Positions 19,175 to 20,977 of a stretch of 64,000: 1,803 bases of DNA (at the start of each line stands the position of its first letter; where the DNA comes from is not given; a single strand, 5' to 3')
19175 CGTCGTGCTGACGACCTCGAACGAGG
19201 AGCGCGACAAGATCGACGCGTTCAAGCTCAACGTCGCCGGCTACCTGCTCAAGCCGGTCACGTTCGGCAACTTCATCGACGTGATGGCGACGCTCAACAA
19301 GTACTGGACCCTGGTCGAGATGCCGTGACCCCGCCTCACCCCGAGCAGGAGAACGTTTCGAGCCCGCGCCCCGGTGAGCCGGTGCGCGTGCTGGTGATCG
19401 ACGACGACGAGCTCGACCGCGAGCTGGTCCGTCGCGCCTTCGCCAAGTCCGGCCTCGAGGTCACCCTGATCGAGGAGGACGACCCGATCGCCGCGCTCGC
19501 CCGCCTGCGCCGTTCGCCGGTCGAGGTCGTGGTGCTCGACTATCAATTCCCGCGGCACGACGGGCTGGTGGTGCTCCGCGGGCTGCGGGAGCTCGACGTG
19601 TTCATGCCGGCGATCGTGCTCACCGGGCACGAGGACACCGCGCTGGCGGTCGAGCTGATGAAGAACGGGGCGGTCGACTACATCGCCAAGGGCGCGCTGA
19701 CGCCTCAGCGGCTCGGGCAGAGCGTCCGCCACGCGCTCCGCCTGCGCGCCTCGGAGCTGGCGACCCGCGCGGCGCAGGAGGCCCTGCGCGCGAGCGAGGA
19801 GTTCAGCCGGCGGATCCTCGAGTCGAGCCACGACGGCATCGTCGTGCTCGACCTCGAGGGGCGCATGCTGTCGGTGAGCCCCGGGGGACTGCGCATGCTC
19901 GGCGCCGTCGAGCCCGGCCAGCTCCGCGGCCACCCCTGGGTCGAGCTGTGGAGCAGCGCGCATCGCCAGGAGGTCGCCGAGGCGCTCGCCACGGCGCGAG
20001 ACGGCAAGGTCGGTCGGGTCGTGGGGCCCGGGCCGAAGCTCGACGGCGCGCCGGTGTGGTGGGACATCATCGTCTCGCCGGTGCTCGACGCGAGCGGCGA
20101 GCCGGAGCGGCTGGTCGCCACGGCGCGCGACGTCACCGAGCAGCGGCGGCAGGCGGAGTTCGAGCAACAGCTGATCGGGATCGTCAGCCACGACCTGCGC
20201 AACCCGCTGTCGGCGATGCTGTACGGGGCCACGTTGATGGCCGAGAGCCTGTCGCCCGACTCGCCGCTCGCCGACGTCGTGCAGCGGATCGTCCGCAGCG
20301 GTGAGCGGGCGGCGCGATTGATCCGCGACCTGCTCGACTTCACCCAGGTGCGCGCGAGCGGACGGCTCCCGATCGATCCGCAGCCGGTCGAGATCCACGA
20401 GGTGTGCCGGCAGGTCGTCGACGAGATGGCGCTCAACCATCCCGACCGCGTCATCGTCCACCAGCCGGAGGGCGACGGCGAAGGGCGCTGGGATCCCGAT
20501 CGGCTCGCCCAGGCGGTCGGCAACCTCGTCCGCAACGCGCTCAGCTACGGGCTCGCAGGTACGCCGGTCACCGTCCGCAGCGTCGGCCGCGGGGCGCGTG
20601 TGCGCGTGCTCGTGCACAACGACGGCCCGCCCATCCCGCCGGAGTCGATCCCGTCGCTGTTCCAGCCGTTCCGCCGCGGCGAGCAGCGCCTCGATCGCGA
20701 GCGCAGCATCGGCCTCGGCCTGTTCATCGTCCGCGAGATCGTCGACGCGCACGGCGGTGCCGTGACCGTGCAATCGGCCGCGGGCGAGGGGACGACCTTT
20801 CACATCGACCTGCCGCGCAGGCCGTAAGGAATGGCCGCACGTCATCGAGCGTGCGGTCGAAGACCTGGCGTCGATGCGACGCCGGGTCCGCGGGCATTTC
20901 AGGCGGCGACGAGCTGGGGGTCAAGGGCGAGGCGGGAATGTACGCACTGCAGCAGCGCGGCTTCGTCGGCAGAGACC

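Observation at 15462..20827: Three-gene phosphorelay operon headed by a histidine kinase with two complete kinase cores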

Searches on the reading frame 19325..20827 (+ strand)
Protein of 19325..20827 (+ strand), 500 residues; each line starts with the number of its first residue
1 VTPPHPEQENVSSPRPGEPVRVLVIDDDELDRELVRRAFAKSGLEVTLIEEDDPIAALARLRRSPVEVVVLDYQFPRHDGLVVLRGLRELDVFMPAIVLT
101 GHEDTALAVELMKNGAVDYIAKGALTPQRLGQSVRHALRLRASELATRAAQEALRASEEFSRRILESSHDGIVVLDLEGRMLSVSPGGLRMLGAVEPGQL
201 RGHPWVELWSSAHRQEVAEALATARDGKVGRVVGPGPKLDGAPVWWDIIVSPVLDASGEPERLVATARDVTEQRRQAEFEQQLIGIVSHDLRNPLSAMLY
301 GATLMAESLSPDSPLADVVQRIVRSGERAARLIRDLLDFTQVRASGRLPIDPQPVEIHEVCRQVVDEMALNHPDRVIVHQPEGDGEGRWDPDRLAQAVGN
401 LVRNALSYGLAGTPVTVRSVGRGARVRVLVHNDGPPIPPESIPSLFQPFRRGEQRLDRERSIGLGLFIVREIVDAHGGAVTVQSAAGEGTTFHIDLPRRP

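Call 3: search_protein_families(library=pfam, proteins=[window:19325-20827:+], max_evalue=0.01)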
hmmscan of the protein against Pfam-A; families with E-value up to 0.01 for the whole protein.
window:19325-20827:+ (500 aa): 9 families
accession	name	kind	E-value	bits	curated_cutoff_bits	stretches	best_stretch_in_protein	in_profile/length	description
PF02518.31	HATPase_c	-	1.4e-24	87.1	26.4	1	390-499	2-110/111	Histidine kinase-, DNA gyrase B-, and HSP90-like ATPase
PF08448.16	PAS_4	-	1.6e-19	70.6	23.1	1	165-275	1-110/110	PAS fold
PF00072.30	Response_reg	-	3e-19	69.7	30.2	1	22-132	1-108/111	Response regulator receiver domain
PF00512.31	HisKA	-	2.2e-13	50.5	26.9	1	281-343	3-64/66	His Kinase A (phospho-acceptor) domain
PF00989.32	PAS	-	7.5e-11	42.5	22.6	1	162-270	4-113/113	PAS fold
PF13426.13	PAS_9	-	3.4e-09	37.3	27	1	170-272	2-103/103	PAS domain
PF13581.12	HATPase_c_2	-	2.3e-06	28.1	27.4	1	393-481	31-113/127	Histidine kinase-like ATPase domain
PF13188.13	PAS_8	-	5.6e-05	23.3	21.8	1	160-214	2-52/65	PAS domain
PF07310.19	PAS_5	-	0.0063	16.8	22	0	198-264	66-133/137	PAS domain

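Call 4: search_protein_families(library=ncbifam, proteins=[window:19325-20827:+], max_evalue=0.01)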
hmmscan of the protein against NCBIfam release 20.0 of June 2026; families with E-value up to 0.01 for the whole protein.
window:19325-20827:+ (500 aa): 156 families (the best 25 are shown)
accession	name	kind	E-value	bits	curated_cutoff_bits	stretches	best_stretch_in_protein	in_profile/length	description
NF046044.1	PnpS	equivalog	3.1e-38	131.8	400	1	148-497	44-390/390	two-component system histidine kinase PnpS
NF033092.0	HK_WalK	equivalog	6.8e-35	120.7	725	1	151-497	247-593/594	cell wall metabolism sensor histidine kinase WalK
TIGR02966.1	phoR_proteo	equivalog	6.9e-34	117.3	334.2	1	163-495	10-332/333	phosphate regulon sensor histidine kinase PhoR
NF041880.1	EPS_EpsF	equivalog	4e-33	114.6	900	2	240-497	227-492/492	response regulator EpsF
TIGR02956.1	TMAO_torS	equivalog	1.4e-31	109.5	676.5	2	266-497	452-681/967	TMAO reductase system sensor histidine kinase/response regulator TorS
NF041832.1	near_NosP_CTERM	subfamily_domain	4.6e-30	104.9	400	2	282-498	9-225/370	NahK/ErcS family hybrid sensor histidine kinase/response regulator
TIGR01386.1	cztS_silS_copS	subfamily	5.4e-29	101.5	292.55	1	287-497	248-457/457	heavy metal sensor histidine kinase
NF008468.0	PRK11360.1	equivalog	2.2e-28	99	646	1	152-499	261-609/616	two-component system sensor histidine kinase AtoS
NF038297.2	hybrid_HK_HrmK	equivalog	3.5e-28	98.6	725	2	272-499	227-458/607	hybrid histidine kinase/response regulator HrmK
NF008312.0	PRK11100.1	equivalog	5.9e-28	97.9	356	1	281-498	257-474/477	two-component system sensor histidine kinase CreC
NF033091.0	HK_VanS_ACDEFG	equivalog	6e-28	97.8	400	1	275-497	65-293/293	vancomycin resistance histidine kinase VanS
NF045595.1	HK_scytonemin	equivalog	1.1e-26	93.5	865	1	272-498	407-635/637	scytonemin biosynthesis sensor histidine kinase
NF006800.0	PRK09303.1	equivalog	1.2e-26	93.6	342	1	271-497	142-376/383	histidine kinase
NF047874.1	MASE3_PAS_HK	subfamily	8.5e-26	90.9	560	1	139-498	245-625/655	MASE3 domain-containing sensor histidine kinase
NF046020.1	HisKinCckABruc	equivalog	2.7e-25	88.4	1000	3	149-341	336-541/868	cell cycle histidine kinase CckA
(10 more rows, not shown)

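Call 26: find_homologous_proteins(query=window:19325-20827:+, max_evalue=1e-20)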
Query window:19325-20827:+ (500 aa): 3511 proteins with E <= 1e-20 among 8000 candidates; the best 120 are listed.
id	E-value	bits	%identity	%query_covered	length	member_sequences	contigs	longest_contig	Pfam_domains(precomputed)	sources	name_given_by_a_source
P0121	0.0e+0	1070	98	100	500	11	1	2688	PF13426.14,PF13188.14,PF13581.13,PF08448.17,PF02518.32,PF00512.32,PF00989.32,PF00072.31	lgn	-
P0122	1.1e-292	989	91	100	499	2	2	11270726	PF13426.14,PF13581.13,PF08448.17,PF02518.32,PF00512.32,PF00989.32,PF00072.31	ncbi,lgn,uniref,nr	ncbi:PAS domain S-box-containing protein [Nannocystis exedens]|uniref:histidine kinase n=1 Tax=Nanno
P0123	1.1e-282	956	88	100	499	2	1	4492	PF13426.14,PF13188.14,PF08448.17,PF02518.32,PF00512.32,PF00989.32,PF00072.31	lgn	-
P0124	2.0e-224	764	71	99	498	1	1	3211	PF13426.14,PF08448.17,PF02518.32,PF00512.32,PF00989.32,PF00072.31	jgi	jgi:PAS domain S-box-containing protein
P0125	4.0e-222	756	70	100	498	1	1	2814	PF13426.14,PF13581.13,PF08448.17,PF02518.32,PF00512.32,PF00989.32,PF00072.31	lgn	-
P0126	1.7e-217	741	69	99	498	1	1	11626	PF13426.14,PF08448.17,PF02518.32,PF00512.32,PF00989.32,PF00072.31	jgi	jgi:sigma-B regulation protein RsbU (phosphoserine phosphatase)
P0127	5.3e-194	664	63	96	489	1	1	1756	PF08447.19,PF13426.14,PF13581.13,PF08448.17,PF02518.32,PF00512.32,PF00989.32,PF00072.31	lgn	-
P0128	4.8e-192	657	62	96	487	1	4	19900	PF08448.17,PF02518.32,PF00512.32,PF00989.32,PF00072.31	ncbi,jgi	jgi:PAS domain S-box-containing protein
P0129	2.9e-188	645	61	97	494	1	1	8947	PF08448.17,PF02518.32,PF00512.32,PF00989.32,PF00072.31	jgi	jgi:PAS domain S-box-containing protein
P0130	1.4e-187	642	64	96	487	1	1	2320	PF08448.17,PF02518.32,PF00512.32,PF00989.32,PF00072.31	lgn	-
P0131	3.9e-187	641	62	96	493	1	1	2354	PF13426.14,PF08448.17,PF02518.32,PF00512.32,PF00989.32,PF00072.31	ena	-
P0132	1.0e-186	640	60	96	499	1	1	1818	PF13426.14,PF08448.17,PF02518.32,PF00512.32,PF00989.32,PF00072.31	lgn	-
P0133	2.0e-186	639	61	92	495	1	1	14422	PF08448.17,PF02518.32,PF00512.32,PF00989.32,PF00072.31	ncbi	-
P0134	5.0e-184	631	60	96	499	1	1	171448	PF08448.17,PF02518.32,PF00512.32,PF00072.31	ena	-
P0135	3.1e-183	628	60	96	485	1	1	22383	PF13426.14,PF08448.17,PF02518.32,PF00512.32,PF00989.32,PF00072.31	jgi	jgi:sigma-B regulation protein RsbU (phosphoserine phosphatase)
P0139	4.4e-182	624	61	96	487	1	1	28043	PF08448.17,PF02518.32,PF00512.32,PF00072.31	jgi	jgi:sigma-B regulation protein RsbU (phosphoserine phosphatase)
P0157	3.1e-120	420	44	97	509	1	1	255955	PF08448.17,PF02518.32,PF00512.32,PF00989.32,PF00072.31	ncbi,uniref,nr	ncbi:sensor histidine kinase [Pyxidicoccus trucidator]|uniref:sensor histidine kinase n=1 Tax=Pyxidi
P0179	8.8e-106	373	44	96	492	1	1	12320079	PF08447.19,PF02518.32,PF00512.32,PF00072.31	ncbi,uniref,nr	ncbi:sensor histidine kinase [Polyangium aurulentum]|uniref:sensor histidine kinase n=1 Tax=Polyangi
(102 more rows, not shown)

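Call 27: find_encoding_contigs(protein=P0122, flank=7000, max_places=1)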
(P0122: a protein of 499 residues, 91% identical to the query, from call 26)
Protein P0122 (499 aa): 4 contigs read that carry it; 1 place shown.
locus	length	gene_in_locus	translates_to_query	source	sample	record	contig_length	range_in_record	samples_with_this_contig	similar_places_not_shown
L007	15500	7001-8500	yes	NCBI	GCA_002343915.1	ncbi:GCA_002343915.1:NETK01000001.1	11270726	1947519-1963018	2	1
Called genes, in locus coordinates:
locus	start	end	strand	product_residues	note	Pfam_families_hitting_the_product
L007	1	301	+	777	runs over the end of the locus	PF13620:CarboxypepD_reg (weak), PF00593:TonB_dep_Rec_b-barrel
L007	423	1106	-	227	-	PF00440:TetR_N, PF02909:TetR_C_1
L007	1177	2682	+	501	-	PF00070:Pyr_redox (faint), PF01266:DAO (faint), PF01494:FAD_binding_3, PF13450:NAD_binding_8 (faint), PF21274:Rng_hyd_C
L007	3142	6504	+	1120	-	PF00989:PAS (faint), PF00512:HisKA, PF02518:HATPase_c, PF13581:HATPase_c_2 (faint), PF00072:Response_reg, PF08448:PAS_4, PF00512:HisKA, PF02518:HATPase_c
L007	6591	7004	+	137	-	PF00072:Response_reg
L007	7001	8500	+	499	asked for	PF00072:Response_reg, PF13581:HATPase_c_2 (faint), PF00989:PAS, PF08448:PAS_4, PF13426:PAS_9 (weak), PF00512:HisKA, PF02518:HATPase_c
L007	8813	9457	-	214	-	-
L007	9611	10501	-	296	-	-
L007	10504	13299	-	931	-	PF00069:Pkinase, PF07714:PK_Tyr_Ser-Thr, PF03109:ABC1 (weak), PF00515:TPR_1 (faint), PF07719:TPR_2 (faint), PF13374:TPR_10 (faint), PF24885:TPR_NPHP3, PF13424:TPR_12, +1 more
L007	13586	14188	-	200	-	PF00440:TetR_N, PF16859:TetR_C_11 (weak), PF13977:TetR_C_6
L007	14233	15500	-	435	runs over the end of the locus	PF00326:Peptidase_S9 (weak)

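Call 28: find_encoding_contigs(protein=P0134, flank=7000, max_places=1)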
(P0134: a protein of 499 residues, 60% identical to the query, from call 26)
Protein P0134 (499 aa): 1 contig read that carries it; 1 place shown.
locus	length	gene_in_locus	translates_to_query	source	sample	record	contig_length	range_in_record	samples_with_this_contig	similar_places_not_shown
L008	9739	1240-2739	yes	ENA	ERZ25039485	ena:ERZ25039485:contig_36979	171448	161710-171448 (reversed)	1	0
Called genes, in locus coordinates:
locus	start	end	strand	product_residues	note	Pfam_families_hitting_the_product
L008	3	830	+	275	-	?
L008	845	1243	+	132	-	PF00072:Response_reg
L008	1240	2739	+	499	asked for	PF00072:Response_reg, PF08448:PAS_4, PF00512:HisKA, PF02518:HATPase_c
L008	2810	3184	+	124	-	PF00072:Response_reg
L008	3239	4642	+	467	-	PF14417:MEDS, PF00512:HisKA, PF02518:HATPase_c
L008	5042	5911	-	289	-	PF03935:SKN1_KRE6_Sbg1 (weak), PF00722:Glyco_hydro_16, PF26113:GH16_XgeA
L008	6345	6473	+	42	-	-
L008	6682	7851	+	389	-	PF00657:Lipase_GDSL, PF13472:Lipase_GDSL_2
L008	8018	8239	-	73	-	-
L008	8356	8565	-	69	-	PF06283:ThuA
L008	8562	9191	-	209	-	PF06283:ThuA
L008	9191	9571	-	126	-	-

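Call 29: find_encoding_contigs(protein=P0157, flank=7000, max_places=1)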
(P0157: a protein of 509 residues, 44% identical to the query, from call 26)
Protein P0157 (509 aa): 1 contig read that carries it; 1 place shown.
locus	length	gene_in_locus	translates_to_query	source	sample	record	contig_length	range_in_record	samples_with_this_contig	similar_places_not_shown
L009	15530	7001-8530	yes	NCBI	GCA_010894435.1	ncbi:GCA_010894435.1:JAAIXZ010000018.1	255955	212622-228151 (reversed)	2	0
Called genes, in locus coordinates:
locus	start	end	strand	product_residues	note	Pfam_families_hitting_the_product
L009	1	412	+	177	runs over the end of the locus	-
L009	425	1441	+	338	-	-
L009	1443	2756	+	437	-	PF21105:DyP_N (weak)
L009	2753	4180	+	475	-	PF00890:FAD_binding_2 (weak), PF01134:GIDA (faint), PF03486:HI0933_like (faint), PF07992:Pyr_redox_2, PF12831:FAD_oxidored, PF13738:Pyr_redox_3 (weak), PF00070:Pyr_redox, PF02852:Pyr_redox_dim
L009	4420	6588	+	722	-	PF08448:PAS_4, PF01590:GAF, PF13185:GAF_2, PF01590:GAF, PF13185:GAF_2, PF13492:GAF_3, PF00512:HisKA, PF02518:HATPase_c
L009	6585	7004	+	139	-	PF00072:Response_reg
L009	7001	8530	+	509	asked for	PF00072:Response_reg, PF00989:PAS (weak), PF08448:PAS_4, PF00512:HisKA, PF02518:HATPase_c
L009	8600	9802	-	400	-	PF13529:Peptidase_C39_2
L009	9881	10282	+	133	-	-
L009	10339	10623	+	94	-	-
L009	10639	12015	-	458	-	PF00501:AMP-binding, PF13193:AMP-binding_C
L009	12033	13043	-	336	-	PF08545:ACP_syn_III, PF08541:ACP_syn_III_C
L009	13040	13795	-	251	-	PF00106:adh_short, PF08659:KR (weak), PF13561:adh_short_C2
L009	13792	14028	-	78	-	PF00550:PP-binding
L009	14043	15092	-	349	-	PF08545:ACP_syn_III, PF08541:ACP_syn_III_C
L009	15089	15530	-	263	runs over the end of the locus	PF00132:Hexapep (faint)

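Call 59: search_protein_families(library=pfam, proteins=[L009:4420-6585:+], max_evalue=0.001)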
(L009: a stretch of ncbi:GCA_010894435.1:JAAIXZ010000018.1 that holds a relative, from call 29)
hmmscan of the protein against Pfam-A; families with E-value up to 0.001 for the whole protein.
L009:4420-6585:+ (722 aa): 7 families
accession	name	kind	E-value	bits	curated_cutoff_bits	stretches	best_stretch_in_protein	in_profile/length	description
PF13185.12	GAF_2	-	1.1e-33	116.7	28.6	2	333-480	2-136/136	GAF domain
PF01590.32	GAF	-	1.9e-27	96.8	22.4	2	334-479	1-133/133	GAF domain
PF02518.31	HATPase_c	-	1.8e-26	93.2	26.4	1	611-718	4-110/111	Histidine kinase-, DNA gyrase B-, and HSP90-like ATPase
PF13492.12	GAF_3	-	4.9e-14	53.3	27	1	336-481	3-129/129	GAF domain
PF00512.31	HisKA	-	3.7e-11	43.3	26.9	1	502-566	2-63/66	His Kinase A (phospho-acceptor) domain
PF08448.16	PAS_4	-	1.3e-10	41.9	23.1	1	20-133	3-110/110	PAS fold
PF13581.12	HATPase_c_2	-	1.3e-05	25.6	27.4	1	620-693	39-110/127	Histidine kinase-like ATPase domain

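Call 68: find_encoding_contigs(protein=P0139, flank=6000, max_places=1)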
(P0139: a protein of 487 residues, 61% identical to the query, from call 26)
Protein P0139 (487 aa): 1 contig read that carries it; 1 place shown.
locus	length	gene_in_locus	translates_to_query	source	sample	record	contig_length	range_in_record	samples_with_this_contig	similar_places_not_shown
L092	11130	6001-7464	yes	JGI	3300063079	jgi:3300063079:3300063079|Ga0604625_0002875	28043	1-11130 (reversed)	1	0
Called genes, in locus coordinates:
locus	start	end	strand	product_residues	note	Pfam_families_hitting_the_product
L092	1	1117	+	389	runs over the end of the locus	-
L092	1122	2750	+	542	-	PF00512:HisKA, PF02518:HATPase_c, PF00072:Response_reg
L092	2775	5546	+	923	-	PF08448:PAS_4 (weak), PF13185:GAF_2 (weak), PF01590:GAF, PF13185:GAF_2, PF13492:GAF_3, PF08448:PAS_4, PF00512:HisKA, PF02518:HATPase_c, +2 more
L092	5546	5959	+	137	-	PF00072:Response_reg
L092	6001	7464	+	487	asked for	PF00072:Response_reg, PF08448:PAS_4, PF00512:HisKA, PF02518:HATPase_c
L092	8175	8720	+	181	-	-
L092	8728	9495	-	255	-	PF00847:AP2 (weak)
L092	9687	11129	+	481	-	?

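Call 69: find_encoding_contigs(protein=P0179, flank=6000, max_places=1)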
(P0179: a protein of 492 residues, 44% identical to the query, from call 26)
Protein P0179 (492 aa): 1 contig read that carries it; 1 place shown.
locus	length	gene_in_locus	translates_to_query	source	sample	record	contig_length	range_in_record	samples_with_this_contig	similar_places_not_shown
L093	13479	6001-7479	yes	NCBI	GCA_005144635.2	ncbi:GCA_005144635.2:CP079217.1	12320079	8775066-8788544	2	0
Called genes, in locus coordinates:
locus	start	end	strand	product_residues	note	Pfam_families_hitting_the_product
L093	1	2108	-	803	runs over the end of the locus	PF07504:FTP, PF01447:Peptidase_M4, PF02868:Peptidase_M4_C, PF04151:PPC, PF00932:LTD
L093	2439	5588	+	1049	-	PF01590:GAF, PF13185:GAF_2, PF01590:GAF, PF13185:GAF_2, PF08448:PAS_4, PF08447:PAS_3, PF00512:HisKA, PF02518:HATPase_c, +5 more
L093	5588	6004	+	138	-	PF00072:Response_reg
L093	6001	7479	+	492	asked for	PF00072:Response_reg, PF08447:PAS_3, PF00512:HisKA, PF02518:HATPase_c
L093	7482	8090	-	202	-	-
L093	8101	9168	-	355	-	PF05488:PAAR_motif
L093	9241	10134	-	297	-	PF01370:Epimerase (weak), PF05368:NmrA (faint), PF13460:NAD_binding_10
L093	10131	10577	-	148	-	PF12680:SnoaL_2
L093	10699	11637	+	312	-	PF12852:Cupin_6, PF00165:HTH_AraC (faint), PF12833:HTH_18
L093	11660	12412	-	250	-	PF00106:adh_short, PF08659:KR, PF23441:SDR (weak), PF13561:adh_short_C2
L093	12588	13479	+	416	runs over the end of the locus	PF07690:MFS_1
